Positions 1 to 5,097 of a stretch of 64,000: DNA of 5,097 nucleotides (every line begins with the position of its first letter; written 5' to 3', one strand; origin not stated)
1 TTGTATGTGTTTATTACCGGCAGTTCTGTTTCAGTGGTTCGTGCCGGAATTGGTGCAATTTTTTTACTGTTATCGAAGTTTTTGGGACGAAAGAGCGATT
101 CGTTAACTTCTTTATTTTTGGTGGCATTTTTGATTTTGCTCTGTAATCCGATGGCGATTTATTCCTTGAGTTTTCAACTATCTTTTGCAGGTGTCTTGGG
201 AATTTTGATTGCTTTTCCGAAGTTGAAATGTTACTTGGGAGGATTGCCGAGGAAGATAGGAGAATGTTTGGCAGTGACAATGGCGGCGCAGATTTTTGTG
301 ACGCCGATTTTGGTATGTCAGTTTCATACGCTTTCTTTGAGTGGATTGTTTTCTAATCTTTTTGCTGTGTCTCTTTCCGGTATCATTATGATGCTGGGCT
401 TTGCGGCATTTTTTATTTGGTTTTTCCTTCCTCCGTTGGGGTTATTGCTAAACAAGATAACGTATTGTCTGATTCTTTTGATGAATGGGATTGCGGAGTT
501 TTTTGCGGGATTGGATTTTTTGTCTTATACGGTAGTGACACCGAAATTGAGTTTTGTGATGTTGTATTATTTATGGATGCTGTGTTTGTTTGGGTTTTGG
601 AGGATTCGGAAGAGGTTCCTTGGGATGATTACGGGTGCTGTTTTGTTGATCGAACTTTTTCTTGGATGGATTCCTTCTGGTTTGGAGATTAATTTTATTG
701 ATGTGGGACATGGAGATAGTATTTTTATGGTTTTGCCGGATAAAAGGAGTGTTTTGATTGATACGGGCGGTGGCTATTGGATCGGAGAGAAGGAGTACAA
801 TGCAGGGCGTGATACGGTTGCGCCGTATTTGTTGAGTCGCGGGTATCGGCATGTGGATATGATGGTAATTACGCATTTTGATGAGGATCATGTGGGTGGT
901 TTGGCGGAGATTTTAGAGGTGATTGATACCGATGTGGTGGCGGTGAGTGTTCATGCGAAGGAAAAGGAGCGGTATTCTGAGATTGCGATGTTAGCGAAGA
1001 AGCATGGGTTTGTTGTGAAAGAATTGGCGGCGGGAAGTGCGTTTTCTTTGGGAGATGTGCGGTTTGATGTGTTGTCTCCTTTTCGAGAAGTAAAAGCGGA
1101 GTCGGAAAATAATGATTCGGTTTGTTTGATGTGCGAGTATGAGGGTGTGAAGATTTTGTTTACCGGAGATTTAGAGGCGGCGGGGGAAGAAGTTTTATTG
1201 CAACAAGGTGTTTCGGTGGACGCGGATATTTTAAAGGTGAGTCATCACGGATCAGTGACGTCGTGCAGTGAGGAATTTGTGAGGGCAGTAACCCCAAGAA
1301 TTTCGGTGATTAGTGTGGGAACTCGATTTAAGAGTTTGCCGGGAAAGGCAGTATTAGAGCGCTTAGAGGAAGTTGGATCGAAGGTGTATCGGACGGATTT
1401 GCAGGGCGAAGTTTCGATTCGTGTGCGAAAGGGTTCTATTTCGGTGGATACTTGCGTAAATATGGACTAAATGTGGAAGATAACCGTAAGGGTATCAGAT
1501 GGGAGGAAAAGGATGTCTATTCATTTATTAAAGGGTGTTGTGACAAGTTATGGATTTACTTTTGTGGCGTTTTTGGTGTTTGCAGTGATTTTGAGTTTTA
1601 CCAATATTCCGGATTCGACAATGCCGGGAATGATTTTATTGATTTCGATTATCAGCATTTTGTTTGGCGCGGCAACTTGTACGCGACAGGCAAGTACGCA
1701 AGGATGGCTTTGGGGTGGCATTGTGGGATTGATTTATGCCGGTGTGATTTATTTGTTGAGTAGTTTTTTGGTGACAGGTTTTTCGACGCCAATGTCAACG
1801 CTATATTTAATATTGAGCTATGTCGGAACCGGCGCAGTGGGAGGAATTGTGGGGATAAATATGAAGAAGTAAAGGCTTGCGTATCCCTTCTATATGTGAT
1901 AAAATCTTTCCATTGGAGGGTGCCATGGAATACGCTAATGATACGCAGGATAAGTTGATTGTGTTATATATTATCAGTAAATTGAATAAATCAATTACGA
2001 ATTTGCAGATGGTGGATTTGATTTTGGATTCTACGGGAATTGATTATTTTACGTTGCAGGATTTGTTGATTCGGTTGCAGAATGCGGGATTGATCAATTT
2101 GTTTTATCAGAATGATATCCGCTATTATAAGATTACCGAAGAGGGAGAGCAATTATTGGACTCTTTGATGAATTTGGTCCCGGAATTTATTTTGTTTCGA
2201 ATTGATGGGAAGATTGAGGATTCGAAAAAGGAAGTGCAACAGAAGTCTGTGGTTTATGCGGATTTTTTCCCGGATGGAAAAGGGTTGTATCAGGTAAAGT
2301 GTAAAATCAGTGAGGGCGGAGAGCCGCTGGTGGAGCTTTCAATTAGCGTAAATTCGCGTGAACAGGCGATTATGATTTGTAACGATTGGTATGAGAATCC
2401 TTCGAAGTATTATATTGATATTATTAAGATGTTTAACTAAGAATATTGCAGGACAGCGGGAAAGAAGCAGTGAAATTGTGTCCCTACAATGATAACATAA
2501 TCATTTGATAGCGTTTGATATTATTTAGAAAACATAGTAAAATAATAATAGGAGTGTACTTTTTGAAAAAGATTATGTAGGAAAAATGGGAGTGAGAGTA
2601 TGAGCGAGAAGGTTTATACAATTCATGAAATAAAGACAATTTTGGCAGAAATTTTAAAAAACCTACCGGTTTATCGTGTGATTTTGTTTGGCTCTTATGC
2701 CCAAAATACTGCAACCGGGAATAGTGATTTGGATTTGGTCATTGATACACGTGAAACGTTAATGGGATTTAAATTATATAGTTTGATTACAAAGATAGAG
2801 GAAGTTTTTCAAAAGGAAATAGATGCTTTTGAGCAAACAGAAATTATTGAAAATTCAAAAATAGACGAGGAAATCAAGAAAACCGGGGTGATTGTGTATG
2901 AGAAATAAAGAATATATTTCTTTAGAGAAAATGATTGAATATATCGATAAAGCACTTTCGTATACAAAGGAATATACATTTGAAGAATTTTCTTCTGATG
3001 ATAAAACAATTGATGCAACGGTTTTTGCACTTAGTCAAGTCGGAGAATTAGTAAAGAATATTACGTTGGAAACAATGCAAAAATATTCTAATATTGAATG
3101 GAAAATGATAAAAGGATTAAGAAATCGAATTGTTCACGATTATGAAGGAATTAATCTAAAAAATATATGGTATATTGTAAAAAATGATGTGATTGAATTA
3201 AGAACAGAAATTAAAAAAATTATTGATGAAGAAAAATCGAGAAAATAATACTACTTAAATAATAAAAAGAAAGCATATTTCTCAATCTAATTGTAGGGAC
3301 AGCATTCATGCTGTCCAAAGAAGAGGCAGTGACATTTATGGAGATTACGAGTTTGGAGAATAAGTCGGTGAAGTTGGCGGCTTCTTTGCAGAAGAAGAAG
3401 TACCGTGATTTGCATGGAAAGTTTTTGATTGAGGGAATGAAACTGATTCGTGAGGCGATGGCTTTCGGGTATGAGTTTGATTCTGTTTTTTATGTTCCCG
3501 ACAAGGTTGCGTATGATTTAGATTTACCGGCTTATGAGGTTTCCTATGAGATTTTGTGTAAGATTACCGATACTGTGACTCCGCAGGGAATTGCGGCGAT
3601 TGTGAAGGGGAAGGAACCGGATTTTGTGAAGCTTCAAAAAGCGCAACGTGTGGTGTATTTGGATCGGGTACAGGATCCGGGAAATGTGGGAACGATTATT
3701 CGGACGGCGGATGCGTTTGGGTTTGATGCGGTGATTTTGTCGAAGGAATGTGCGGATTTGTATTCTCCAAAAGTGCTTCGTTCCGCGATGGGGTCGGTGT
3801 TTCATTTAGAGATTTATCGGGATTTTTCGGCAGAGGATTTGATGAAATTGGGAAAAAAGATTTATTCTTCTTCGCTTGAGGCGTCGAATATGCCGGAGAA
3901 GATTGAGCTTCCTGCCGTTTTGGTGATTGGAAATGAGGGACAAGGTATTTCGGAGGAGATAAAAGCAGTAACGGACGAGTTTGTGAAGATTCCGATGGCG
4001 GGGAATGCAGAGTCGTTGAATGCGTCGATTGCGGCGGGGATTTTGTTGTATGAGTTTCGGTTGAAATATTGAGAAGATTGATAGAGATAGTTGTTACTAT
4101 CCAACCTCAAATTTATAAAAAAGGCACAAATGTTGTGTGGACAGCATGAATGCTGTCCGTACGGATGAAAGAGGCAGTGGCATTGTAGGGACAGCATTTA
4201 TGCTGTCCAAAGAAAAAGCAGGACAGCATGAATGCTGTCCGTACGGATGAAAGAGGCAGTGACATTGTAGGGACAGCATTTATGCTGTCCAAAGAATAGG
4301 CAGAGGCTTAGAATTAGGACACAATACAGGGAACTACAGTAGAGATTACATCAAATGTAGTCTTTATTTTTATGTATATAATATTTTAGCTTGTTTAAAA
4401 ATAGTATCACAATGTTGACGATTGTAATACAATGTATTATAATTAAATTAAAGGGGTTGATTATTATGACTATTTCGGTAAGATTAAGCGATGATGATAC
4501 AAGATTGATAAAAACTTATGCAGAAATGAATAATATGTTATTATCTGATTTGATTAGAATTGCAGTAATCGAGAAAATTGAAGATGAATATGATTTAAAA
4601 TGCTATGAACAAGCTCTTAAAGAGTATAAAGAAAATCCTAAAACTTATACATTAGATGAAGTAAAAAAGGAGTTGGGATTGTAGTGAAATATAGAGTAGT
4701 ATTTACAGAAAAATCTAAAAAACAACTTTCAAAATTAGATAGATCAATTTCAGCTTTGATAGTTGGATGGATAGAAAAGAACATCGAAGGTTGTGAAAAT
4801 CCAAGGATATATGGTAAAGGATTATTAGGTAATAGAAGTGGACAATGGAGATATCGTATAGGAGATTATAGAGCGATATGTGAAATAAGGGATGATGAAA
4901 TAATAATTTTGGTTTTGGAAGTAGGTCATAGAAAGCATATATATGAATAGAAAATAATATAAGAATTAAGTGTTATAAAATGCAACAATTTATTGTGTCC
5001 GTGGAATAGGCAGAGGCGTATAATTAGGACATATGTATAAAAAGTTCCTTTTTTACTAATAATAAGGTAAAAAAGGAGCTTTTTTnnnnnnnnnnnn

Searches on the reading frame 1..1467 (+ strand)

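Call 40: search_protein_families(library=pfam, proteins=[window:1-1467:+], max_evalue=0.001)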
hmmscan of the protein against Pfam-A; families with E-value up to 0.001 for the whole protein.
window:1-1467:+ (489 aa): 3 families
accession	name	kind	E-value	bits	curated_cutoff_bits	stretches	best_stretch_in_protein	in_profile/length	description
PF03772.21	Competence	-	5.5e-39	134.6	23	1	1-200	67-267/270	Competence protein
PF00753.33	Lactamase_B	-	2e-18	67.5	22.7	1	236-440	4-195/196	Metallo-beta-lactamase superfamily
PF12706.13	Lactamase_B_2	-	2e-08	34.5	27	1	250-399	2-151/200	Beta-lactamase superfamily domain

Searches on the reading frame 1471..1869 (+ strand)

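Call 40: search_protein_families(library=pfam, proteins=[window:1471-1869:+], max_evalue=0.001)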
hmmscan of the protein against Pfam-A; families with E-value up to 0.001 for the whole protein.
window:1471-1869:+ (133 aa): 1 family
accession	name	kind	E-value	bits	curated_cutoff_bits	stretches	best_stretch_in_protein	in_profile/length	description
PF12670.12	DUF3792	-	2.6e-23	82.8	31.3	1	18-128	4-115/115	Protein of unknown function (DUF3792)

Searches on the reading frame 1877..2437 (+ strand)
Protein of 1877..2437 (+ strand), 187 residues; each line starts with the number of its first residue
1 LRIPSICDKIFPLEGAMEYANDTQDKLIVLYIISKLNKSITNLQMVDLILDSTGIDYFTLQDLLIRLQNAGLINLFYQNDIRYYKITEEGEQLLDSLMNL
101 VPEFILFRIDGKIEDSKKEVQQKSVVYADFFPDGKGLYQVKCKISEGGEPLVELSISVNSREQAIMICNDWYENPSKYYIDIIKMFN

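Call 40: search_protein_families(library=pfam, proteins=[window:1877-2437:+], max_evalue=0.001)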
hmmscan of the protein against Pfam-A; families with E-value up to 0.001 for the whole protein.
window:1877-2437:+ (187 aa): 2 families
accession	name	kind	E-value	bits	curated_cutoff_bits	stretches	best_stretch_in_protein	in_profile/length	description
PF14277.12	DUF4364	-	1.8e-40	138.9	26.9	1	26-185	2-161/162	Domain of unknown function (DUF4364)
PF14947.12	HTH_45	-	0.00012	22.5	25.5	1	49-99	25-71/77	Winged helix-turn-helix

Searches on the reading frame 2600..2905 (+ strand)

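Call 40: search_protein_families(library=pfam, proteins=[window:2600-2905:+], max_evalue=0.001)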
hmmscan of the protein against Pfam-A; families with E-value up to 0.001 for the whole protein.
window:2600-2905:+ (102 aa): 3 families
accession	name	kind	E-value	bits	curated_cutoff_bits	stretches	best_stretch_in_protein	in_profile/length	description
PF01909.29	NTP_transf_2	-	1.8e-13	51.1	21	1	12-93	2-88/93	Nucleotidyltransferase domain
PF18765.7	Polbeta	-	1.2e-12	48.2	26.9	1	16-102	4-90/93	Polymerase beta, Nucleotidyltransferase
PF22600.2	MTPAP-like_central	-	2.1e-07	31.6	27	1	4-88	22-104/139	Poly(A) RNA polymerase, mitochondrial-like, central palm domain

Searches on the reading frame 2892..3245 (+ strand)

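Call 40: search_protein_families(library=pfam, proteins=[window:2892-3245:+], max_evalue=0.001)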
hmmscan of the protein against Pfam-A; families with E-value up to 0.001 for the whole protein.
window:2892-3245:+ (118 aa): 1 family
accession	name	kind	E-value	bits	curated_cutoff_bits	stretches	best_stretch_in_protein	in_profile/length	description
PF01934.22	HepT-like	-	7.7e-24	84.2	23.5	1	14-110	1-120/120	Ribonuclease HepT-like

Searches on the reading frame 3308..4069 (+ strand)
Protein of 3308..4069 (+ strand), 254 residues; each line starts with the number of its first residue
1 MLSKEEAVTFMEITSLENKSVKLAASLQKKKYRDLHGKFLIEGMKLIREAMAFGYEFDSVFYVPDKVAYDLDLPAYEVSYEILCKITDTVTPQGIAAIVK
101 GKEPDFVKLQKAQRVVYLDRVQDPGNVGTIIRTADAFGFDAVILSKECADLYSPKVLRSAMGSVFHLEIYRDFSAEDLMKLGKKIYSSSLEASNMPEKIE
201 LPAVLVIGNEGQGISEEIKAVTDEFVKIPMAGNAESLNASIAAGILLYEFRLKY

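Call 40: search_protein_families(library=pfam, proteins=[window:3308-4069:+], max_evalue=0.001)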
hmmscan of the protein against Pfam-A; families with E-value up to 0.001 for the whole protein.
window:3308-4069:+ (254 aa): 3 families
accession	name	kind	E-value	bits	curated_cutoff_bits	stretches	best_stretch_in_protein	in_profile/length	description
PF00588.24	SpoU_methylase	-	3.3e-38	131.4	29.7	1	115-248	3-142/142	SpoU rRNA Methylase family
PF22435.1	MRM3-like_sub_bind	-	3.9e-17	62.9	27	1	18-97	1-84/84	MRM3-like substrate binding domain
PF08032.17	SpoU_sub_bind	-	4.4e-07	30.6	22.8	1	40-103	1-74/76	RNA 2'-O ribose methyltransferase substrate binding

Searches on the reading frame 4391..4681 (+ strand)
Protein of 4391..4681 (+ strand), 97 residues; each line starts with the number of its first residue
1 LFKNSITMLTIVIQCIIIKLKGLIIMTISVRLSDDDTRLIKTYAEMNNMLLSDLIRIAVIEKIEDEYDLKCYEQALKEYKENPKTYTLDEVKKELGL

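Call 40: search_protein_families(library=pfam, proteins=[window:4391-4681:+], max_evalue=0.001)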
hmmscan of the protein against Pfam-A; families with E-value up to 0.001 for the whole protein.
window:4391-4681:+ (97 aa): 1 family
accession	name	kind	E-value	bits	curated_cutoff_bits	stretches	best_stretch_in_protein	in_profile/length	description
PF19807.5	DUF6290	-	1.5e-27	96.1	27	1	27-95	3-72/72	Family of unknown function (DUF6290)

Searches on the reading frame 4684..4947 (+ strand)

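Call 40: search_protein_families(library=pfam, proteins=[window:4684-4947:+], max_evalue=0.001)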
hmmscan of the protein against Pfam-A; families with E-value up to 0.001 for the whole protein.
window:4684-4947:+ (88 aa): 1 family
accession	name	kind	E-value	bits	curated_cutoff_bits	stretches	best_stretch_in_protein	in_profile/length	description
PF05016.21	ParE_toxin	-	2.2e-14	54.2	23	1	5-87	1-89/89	ParE toxin of type II toxin-antitoxin system, parDE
